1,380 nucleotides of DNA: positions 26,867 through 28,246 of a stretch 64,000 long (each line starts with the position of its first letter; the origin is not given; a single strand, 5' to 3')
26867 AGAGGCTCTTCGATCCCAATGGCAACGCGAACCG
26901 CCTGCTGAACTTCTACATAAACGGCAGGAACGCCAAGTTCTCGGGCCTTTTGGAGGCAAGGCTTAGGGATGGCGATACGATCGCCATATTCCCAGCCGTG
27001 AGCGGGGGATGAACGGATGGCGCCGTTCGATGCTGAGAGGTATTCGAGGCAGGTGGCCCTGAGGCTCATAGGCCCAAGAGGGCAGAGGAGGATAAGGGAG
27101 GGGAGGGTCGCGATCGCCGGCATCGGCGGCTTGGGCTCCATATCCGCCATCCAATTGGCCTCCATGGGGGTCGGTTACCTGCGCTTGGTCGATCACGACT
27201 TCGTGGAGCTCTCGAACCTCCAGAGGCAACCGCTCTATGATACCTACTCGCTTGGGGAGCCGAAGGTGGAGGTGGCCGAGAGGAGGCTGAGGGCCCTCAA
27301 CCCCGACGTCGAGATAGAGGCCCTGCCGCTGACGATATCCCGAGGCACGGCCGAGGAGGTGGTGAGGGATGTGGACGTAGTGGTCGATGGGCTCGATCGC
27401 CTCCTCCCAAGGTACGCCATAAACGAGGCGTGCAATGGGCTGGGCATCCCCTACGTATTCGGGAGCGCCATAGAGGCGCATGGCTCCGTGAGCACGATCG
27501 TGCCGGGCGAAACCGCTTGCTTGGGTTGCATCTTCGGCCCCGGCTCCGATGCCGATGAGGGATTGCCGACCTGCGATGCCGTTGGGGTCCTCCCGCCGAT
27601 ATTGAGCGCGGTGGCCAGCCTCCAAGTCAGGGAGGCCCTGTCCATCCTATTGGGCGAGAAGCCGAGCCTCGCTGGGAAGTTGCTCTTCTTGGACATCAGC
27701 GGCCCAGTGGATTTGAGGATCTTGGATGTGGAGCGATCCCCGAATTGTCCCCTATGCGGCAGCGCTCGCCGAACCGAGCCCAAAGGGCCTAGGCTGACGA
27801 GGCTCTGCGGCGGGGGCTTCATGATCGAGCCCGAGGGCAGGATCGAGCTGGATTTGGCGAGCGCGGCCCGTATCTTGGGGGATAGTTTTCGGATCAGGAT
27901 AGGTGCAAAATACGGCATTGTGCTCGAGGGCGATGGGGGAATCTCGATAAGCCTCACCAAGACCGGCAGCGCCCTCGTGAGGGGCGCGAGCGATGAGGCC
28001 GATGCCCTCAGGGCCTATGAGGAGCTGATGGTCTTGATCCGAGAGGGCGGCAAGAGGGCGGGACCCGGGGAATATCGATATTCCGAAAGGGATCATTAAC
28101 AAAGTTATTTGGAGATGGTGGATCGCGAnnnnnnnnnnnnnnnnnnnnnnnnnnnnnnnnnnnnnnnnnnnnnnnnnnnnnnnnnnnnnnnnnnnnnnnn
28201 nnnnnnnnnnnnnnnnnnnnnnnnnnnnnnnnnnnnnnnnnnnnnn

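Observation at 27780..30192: Both E1-like paralogues share an unrecognised about 90-aa C-terminal domain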

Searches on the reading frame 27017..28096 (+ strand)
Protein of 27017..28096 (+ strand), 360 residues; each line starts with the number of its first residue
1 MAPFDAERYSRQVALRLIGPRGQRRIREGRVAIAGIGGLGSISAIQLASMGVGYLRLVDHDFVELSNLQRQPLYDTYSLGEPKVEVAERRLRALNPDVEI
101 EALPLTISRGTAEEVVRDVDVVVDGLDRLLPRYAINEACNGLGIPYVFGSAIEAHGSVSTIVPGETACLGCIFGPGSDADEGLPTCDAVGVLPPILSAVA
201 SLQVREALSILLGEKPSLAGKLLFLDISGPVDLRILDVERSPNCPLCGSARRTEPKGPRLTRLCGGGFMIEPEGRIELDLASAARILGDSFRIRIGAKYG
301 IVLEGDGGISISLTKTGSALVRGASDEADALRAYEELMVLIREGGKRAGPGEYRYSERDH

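Call 4: search_protein_families(library=pfam, proteins=[window:27017-28096:+], max_evalue=1)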
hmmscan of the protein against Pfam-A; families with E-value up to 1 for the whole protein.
window:27017-28096:+ (360 aa): 1 family
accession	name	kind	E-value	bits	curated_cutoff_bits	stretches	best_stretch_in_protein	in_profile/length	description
PF00899.27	ThiF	-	4.4e-67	226.2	28.1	1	9-245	1-237/238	ThiF family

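Call 5: search_protein_families(library=ncbifam, proteins=[window:27017-28096:+], max_evalue=1)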
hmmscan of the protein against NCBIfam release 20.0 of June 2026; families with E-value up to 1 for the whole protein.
window:27017-28096:+ (360 aa): 27 families (the best 25 are shown)
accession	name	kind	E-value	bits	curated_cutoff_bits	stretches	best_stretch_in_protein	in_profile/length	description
NF006444.0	PRK08762.1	equivalog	3.4e-62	210.3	449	1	6-251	125-371/387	molybdopterin-synthase adenylyltransferase MoeB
TIGR02356.1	adenyl_thiF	equivalog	1.7e-59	200.6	275.25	1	8-211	1-203/203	thiazole biosynthesis adenylyltransferase ThiF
NF009123.0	PRK12475.1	subfamily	1.3e-53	182.4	510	1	6-332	2-331/338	MoeB/ThiF family adenylyltransferase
NF004281.0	PRK05690.1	subfamily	1.5e-52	178.4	266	1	5-248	9-249/250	molybdopterin-synthase adenylyltransferase MoeB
NF047750.1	SAMPActivE1UbaA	equivalog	1.9e-52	178.3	450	1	6-249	10-250/270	SAMP-activating enzyme E1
TIGR02355.1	moeB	equivalog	1e-44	152.8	376.55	1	7-247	3-240/240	molybdopterin-synthase adenylyltransferase MoeB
NF005646.0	PRK07411.1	equivalog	3.5e-41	141.6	633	1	5-246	15-254/390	molybdopterin-synthase adenylyltransferase MoeB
NF006204.0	PRK08328.1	equivalog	3.2e-39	134.9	339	1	5-228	6-222/231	hypothetical protein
NF005902.0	PRK07878.1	equivalog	6.2e-39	134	647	1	7-245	21-261/392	adenylyltransferase/sulfurtransferase MoeZ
NF004111.0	PRK05600.1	equivalog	9.5e-38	130.3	437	1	6-226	19-241/371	ThiF family adenylyltransferase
NF006395.0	PRK08644.1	equivalog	5.4e-30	104.6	159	1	19-214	21-212/215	sulfur carrier protein ThiS adenylyltransferase ThiF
NF006077.0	PRK08223.1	equivalog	7e-28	97.4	266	1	8-150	10-152/296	hypothetical protein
TIGR02354.1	thiF_fam2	equivalog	2.2e-25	89.7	152.2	1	23-128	16-120/200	thiamine biosynthesis protein ThiF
NF011425.0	PRK14852.1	equivalog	2.8e-19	68.5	1337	1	14-165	318-471/989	hypothetical protein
NF011424.0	PRK14851.1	subfamily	6.3e-19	67.4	1170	1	5-128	22-143/679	hypothetical protein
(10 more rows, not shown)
